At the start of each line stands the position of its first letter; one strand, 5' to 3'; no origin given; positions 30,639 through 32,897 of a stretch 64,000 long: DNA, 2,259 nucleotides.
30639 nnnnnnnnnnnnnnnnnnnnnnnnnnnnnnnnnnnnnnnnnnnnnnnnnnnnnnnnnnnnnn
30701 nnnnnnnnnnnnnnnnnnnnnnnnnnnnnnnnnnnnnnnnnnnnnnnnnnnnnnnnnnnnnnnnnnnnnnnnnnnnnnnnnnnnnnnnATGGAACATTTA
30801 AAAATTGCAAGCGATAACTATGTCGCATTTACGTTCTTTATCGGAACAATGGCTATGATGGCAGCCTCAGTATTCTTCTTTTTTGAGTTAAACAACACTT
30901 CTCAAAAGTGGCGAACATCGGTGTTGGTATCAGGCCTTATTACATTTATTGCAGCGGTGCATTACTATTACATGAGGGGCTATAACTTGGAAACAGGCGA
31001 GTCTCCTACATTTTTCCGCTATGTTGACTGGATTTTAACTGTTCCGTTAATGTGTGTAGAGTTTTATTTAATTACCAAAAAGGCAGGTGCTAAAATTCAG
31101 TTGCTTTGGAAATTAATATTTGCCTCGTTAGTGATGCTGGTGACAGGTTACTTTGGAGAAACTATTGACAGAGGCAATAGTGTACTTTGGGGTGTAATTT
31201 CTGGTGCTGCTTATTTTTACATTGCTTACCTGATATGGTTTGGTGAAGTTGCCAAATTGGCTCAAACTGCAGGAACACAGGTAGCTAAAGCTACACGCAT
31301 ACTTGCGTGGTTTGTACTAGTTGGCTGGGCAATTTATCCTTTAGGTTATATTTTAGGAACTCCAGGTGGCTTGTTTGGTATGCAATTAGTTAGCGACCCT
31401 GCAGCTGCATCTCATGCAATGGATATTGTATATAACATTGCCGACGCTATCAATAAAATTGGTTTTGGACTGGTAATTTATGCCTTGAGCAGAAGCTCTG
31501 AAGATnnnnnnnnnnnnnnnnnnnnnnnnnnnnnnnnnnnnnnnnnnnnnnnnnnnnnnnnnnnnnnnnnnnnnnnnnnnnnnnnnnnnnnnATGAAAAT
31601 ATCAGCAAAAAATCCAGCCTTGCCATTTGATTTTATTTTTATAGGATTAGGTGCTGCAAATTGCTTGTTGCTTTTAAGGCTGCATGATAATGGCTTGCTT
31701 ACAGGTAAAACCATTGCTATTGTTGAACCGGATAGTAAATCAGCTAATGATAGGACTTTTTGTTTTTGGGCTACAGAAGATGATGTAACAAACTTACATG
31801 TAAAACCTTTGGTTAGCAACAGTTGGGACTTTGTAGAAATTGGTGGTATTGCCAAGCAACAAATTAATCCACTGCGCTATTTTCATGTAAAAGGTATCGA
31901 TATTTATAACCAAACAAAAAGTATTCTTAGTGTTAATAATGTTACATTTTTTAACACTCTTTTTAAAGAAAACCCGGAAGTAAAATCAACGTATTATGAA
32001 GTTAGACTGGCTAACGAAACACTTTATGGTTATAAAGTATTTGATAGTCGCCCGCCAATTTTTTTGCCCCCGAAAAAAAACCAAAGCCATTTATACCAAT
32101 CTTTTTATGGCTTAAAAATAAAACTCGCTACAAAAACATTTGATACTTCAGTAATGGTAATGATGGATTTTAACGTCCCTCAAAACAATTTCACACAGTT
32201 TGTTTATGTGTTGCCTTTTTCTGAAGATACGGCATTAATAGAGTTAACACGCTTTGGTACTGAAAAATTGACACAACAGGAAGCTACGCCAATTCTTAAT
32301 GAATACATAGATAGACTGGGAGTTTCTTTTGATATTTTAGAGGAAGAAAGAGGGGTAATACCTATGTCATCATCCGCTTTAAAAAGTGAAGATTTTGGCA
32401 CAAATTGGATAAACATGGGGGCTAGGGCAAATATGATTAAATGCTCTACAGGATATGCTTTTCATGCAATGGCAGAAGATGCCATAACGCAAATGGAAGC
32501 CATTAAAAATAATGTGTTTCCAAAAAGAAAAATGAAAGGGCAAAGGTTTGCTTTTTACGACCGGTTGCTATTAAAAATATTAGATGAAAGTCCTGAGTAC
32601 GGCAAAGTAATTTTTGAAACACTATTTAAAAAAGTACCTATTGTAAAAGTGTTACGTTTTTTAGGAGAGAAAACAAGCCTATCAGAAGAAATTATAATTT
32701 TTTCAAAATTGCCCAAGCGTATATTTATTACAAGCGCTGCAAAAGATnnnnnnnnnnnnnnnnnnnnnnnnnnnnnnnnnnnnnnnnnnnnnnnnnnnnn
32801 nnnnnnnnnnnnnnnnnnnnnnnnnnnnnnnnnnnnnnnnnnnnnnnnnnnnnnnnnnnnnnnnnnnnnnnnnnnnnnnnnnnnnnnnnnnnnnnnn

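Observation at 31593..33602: Single ORF fusing lycopene beta-cyclase (CrtY) to Brp/Blh beta-carotene 15,15'-dioxygenase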

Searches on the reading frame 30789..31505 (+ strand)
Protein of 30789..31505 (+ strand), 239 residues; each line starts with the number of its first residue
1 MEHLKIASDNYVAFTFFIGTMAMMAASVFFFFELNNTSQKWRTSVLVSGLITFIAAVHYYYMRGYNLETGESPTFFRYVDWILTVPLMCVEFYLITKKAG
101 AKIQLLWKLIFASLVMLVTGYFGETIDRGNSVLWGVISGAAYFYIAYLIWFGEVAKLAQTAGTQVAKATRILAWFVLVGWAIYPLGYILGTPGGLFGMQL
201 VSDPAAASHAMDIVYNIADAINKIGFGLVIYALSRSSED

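Call 3: search_protein_families(library=pfam, proteins=[window:30789-31505:+], max_evalue=0.01)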
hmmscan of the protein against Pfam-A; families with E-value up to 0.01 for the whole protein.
window:30789-31505:+ (239 aa): 1 family
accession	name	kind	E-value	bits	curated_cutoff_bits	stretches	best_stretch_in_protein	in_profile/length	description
PF01036.24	Bac_rhodopsin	-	2.8e-42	145.2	24.6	1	13-233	4-220/224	Bacteriorhodopsin-like protein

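Call 4: search_protein_families(library=ncbifam, proteins=[window:30789-31505:+], max_evalue=0.01)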
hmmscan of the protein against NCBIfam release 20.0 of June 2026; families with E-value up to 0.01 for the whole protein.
window:30789-31505:+ (239 aa): 0 families

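Call 81: search_solved_structures(query=window:30789-31505:+, max_evalue=1e-10)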
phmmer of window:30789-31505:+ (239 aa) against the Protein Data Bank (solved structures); distinct sequences matched with E-value up to 1e-10: 60.
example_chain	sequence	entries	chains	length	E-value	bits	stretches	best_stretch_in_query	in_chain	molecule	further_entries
9jov_A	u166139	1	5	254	2.2e-91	309.1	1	2-234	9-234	Proteorhodopsin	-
9jou_A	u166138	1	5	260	2.4e-91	308.9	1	2-234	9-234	Proteorhodopsin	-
4jq6_A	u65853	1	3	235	4e-52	180.5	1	6-235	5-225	Proteorhodopsin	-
7b03_A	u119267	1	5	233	9.1e-49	169.6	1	8-233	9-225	Proteorhodopsin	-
8cnk_A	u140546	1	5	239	9.9e-49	169.4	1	8-233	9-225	Green-light absorbing proteorhodopsin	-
2l6x_A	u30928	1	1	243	1e-48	169.4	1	8-233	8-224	Green-light absorbing proteorhodopsin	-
8cqc_A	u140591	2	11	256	1.2e-48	169.1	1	8-233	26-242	Green-light absorbing proteorhodopsin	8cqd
4knf_A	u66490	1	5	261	9.8e-45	156.4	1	11-233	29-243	Blue-light absorbing proteorhodopsin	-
4kly_A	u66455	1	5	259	1.3e-44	156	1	11-233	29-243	Blue-light absorbing proteorhodopsin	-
9r22_A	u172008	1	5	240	4.2e-44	154.3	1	8-234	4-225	microbial rhodopsin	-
9r23_A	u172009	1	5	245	2.1e-35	125.8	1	10-234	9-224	flotillin-associated rhodopsin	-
4hyj_A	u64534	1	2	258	2.3e-34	122.4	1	13-232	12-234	Rhodopsin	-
9r21_A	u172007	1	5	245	9.7e-34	120.4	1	10-234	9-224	flotillin-associated rhodopsin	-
9jtq_A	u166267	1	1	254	8.8e-33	117.2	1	14-238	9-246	Rhodopsin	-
9wfa_A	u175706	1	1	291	1.4e-29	106.7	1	11-234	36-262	psXR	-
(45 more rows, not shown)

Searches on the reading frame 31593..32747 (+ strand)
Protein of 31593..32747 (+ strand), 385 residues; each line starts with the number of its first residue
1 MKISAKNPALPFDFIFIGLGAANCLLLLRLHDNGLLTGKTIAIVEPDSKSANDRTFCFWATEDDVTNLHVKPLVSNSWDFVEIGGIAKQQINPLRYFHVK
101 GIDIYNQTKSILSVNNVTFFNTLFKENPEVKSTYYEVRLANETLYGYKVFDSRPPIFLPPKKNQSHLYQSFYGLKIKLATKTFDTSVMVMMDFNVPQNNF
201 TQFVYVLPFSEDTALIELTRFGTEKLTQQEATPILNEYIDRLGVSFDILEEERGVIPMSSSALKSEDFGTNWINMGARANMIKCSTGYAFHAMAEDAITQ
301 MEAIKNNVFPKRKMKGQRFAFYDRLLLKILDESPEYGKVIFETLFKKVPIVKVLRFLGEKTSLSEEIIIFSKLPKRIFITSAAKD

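Call 3: search_protein_families(library=pfam, proteins=[window:31593-32732:+], max_evalue=0.01)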
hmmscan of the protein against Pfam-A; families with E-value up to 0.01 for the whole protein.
window:31593-32732:+ (380 aa): 1 family
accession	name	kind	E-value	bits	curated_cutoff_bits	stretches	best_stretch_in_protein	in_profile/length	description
PF05834.18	Lycopene_cycl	-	1.7e-46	159.5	23.4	1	13-375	1-372/380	Lycopene cyclase protein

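Call 4: search_protein_families(library=ncbifam, proteins=[window:31593-32732:+], max_evalue=0.01)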
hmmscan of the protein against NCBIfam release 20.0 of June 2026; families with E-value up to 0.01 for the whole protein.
window:31593-32732:+ (380 aa): 3 families
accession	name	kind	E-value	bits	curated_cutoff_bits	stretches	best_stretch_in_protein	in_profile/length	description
TIGR01790.1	carotene-cycl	subfamily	6.4e-27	94.7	209.5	1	13-371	1-373/387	lycopene cyclase family protein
TIGR01789.1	lycopene_cycl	equivalog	2.6e-16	59.7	215.2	1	13-298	1-279/370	lycopene beta-cyclase CrtY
NF045687.1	LycopCycCtrL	equivalog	1.3e-06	27.6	500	1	12-308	2-301/410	lycopene beta cyclase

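Call 71: search_dna_similar(query=window:31593-32747:+, collection=plasmids, mode=protein, max_rows=40)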
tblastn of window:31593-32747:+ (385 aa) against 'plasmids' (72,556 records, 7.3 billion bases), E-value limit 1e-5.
Records with a match: 67; places in all: 67; records where one place covers at least 80% of the query: 16.
Best place of each record, by identity: <60% 67.
By first word of the organism name: Pantoea 45; Streptomyces 13; Persicobacter 2; Streptantibioticus 2; Kitasatospora 1; Candidatus 1; Rubrobacter 1; Acinetobacter 1; Sphingomonas 1.
By predicted mobility (MOB-suite, as given by PLSDB): non-mobilizable 59; mobilizable 8.
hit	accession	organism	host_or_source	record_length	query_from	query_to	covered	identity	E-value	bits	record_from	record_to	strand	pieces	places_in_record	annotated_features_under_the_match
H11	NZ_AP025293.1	Persicobacter psychrovividus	-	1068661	7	379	97%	30.5%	2e-24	112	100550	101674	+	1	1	none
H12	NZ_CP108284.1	Streptomyces atratus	-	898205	40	384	90%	29.5%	1e-32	136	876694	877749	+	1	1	lycopene cyclase family protein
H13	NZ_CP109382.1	Streptomyces atratus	-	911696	40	384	90%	29.5%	1e-32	136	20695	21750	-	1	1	lycopene cyclase family protein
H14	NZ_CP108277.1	Streptomyces atratus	-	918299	40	384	90%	29.5%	1e-32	136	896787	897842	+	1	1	lycopene cyclase family protein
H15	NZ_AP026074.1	Streptomyces nigrescens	-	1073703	40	374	87%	29.0%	2e-26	118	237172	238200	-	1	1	none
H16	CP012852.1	Persicobacter sp. JZB09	cell culture,soil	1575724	39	379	89%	28.2%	4e-23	108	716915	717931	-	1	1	none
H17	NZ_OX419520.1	Kitasatospora fiedleri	-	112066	54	384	86%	29.1%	1e-27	122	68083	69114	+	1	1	lycopene cyclase family protein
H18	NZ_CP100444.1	Streptomyces rimosus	pure culture,OTC cluster deletion ...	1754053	40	384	90%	27.7%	1e-25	116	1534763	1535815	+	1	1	record has no annotation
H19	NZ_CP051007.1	Streptomyces griseofuscus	-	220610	55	382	85%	27.8%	7e-27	120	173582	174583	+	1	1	lycopene cyclase family protein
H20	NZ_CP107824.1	Streptomyces anulatus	-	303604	40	374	87%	27.2%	7e-25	114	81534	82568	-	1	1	lycopene cyclase family protein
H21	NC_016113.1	Streptantibioticus cattleyicolor NRRL 8057 = DSM 46488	-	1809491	46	374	85%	27.5%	2e-23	109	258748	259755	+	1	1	none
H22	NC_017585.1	Streptantibioticus cattleyicolor NRRL 8057 = DSM 46488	-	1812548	46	374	85%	27.5%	2e-23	109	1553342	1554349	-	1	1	none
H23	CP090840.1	Streptomyces viridifaciens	Whole organism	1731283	55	384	86%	27.4%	2e-25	115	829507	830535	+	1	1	lycopene cyclase family protein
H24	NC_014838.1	Pantoea sp. At-9b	-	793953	43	374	86%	24.4%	1e-7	62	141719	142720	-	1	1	crtY: lycopene beta-cyclase CrtY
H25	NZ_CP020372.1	Candidatus Thiodictyon syntrophicum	meromictic lake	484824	40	370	86%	24.2%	5e-7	60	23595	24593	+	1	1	crtY: lycopene beta-cyclase CrtY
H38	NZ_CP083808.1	Pantoea agglomerans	Eucalyptus grandis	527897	41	289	65%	25.8%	5e-9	66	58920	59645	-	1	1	crtY: lycopene beta-cyclase CrtY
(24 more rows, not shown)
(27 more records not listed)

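Call 72: get_annotated_region(hit=H38, flank=3000)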
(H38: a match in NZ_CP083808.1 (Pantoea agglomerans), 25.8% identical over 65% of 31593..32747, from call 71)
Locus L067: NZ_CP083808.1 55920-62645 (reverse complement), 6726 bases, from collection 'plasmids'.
description: Pantoea agglomerans strain 33.1 plasmid p33.1_1, complete sequence
organism: Pantoea agglomerans (NCBI taxid 549)
taxonomy: Bacteria; Pseudomonadota; Gammaproteobacteria; Enterobacterales; Erwiniaceae; Pantoea; Pantoea agglomerans
host: -; source: Eucalyptus grandis; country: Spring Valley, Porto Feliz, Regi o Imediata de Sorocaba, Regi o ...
typing (MOB-suite, as given by PLSDB): non-mobilizable; replicon ColRNAI_rep_cluster_1857,rep_cluster_1232
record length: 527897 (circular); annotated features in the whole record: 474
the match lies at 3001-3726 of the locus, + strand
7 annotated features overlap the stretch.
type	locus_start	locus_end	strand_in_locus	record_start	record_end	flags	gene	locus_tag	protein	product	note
CDS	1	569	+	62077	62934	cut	-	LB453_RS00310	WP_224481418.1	polyprenyl synthetase family protein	-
CDS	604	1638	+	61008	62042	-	fni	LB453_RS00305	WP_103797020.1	type 2 isopentenyl-diphosphate Delta-isomerase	GO:0008299 - isoprenoid biosynthetic process [Evidence IEA]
CDS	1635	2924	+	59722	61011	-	-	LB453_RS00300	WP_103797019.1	glycosyltransferase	-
CDS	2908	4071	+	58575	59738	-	crtY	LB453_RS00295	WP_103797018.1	lycopene beta-cyclase CrtY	GO:0016117 - carotenoid biosynthetic process [Evidence IEA]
CDS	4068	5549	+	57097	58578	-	-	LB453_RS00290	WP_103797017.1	phytoene desaturase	-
CDS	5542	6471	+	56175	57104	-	crtB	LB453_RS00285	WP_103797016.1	15-cis-phytoene synthase CrtB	GO:0016117 - carotenoid biosynthetic process [Evidence IEA]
CDS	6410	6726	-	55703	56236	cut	-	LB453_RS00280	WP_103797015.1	sterol desaturase family protein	GO:0008610 - lipid biosynthetic process [Evidence IEA]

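Call 73: get_annotated_region(hit=H11, flank=6000)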
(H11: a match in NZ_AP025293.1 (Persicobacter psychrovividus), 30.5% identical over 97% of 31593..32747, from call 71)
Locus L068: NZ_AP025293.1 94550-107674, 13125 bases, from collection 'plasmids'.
description: Persicobacter psychrovividus strain NBRC 101262 plasmid pPP1, complete sequence
organism: Persicobacter psychrovividus (NCBI taxid 387638)
taxonomy: Bacteria; Bacteroidota; Cytophagia; Cytophagales; Persicobacteraceae; Persicobacter; Persicobacter psychrovividus
host: -; source: -; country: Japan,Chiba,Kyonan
typing (MOB-suite, as given by PLSDB): non-mobilizable
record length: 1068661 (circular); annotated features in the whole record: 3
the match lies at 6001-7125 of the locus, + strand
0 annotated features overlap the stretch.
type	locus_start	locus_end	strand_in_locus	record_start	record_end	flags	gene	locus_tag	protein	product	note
